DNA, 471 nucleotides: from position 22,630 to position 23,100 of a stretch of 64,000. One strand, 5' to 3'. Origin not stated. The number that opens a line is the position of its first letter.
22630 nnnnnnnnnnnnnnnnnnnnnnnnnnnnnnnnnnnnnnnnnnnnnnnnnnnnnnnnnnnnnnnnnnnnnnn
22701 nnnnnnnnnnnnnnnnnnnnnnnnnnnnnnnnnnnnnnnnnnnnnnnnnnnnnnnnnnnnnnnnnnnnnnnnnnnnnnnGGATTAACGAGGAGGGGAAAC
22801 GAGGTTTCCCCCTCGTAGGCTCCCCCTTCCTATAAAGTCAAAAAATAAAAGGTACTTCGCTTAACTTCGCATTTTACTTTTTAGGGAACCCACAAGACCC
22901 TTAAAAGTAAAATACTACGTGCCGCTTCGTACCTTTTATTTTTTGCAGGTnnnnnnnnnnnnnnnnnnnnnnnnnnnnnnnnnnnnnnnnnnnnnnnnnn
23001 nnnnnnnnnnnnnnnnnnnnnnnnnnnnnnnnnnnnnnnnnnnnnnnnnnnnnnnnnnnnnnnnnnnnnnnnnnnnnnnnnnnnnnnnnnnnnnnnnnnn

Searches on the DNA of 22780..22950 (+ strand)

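Call 107: build_rna_model(alignment_id=A2)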
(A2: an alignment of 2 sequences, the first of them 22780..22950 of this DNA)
Model R1 built from alignment A2 (2 sequences, 172 columns); structure: RNAalifold consensus.
model positions 172; base pairs 40; branch points 1; effective number of sequences 1.07; information 0.589 bits per position. Calibrated on 0.2 Mb of random sequence (short: E-values are rough).
structure used (alignment columns):
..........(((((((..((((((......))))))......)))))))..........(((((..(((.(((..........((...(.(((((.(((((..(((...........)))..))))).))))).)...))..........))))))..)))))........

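Call 108: search_with_rna_model(model_id=R1, sources=[window, L022, L023, L024, L025, L026, L027, L028, L029, L030, L031, L032, L046, L054, L109, L110, L111, L112, L113, L033, L034, L035, L036, L037, L038, L039, L040, L041], max_evalue=1)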
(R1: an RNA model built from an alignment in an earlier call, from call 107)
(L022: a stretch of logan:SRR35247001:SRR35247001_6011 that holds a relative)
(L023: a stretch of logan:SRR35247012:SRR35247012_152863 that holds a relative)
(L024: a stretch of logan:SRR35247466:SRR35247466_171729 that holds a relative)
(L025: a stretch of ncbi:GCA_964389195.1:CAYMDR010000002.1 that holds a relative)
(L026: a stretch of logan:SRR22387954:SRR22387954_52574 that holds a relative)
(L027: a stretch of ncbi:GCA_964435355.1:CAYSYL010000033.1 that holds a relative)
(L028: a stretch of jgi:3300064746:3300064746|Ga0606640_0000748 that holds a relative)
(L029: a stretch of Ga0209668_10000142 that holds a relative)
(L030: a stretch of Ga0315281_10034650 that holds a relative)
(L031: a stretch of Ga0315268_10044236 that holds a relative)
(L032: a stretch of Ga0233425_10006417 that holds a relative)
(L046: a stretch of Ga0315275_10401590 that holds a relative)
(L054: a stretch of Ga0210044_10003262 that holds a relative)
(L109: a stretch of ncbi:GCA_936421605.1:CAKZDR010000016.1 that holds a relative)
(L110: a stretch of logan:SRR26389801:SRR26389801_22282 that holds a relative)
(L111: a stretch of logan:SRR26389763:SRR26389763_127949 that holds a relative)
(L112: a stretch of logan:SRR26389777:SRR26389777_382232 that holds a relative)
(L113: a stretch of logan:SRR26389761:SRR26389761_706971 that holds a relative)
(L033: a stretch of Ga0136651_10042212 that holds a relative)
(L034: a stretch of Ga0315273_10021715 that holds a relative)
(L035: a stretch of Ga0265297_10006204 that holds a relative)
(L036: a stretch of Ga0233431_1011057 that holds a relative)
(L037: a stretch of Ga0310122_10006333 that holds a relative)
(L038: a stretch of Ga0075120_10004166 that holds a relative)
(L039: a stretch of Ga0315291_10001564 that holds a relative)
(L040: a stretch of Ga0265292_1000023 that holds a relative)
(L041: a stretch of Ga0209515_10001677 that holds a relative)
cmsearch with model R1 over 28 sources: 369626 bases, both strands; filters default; matches with E-value up to 1: 6.
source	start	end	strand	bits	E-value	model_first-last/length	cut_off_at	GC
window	22780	22951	+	206.3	1.5e-42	1-172/172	no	0.42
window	54950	55120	+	199.7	4.1e-41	1-172/172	no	0.42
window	22841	22945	-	54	2.1e-09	60-164/172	no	0.34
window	55010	55113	-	42.7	6e-07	60-164/172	no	0.38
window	28589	28695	+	30.9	0.00022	1-172/172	no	0.53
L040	9424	9607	+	16.9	0.25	1-172/172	no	0.59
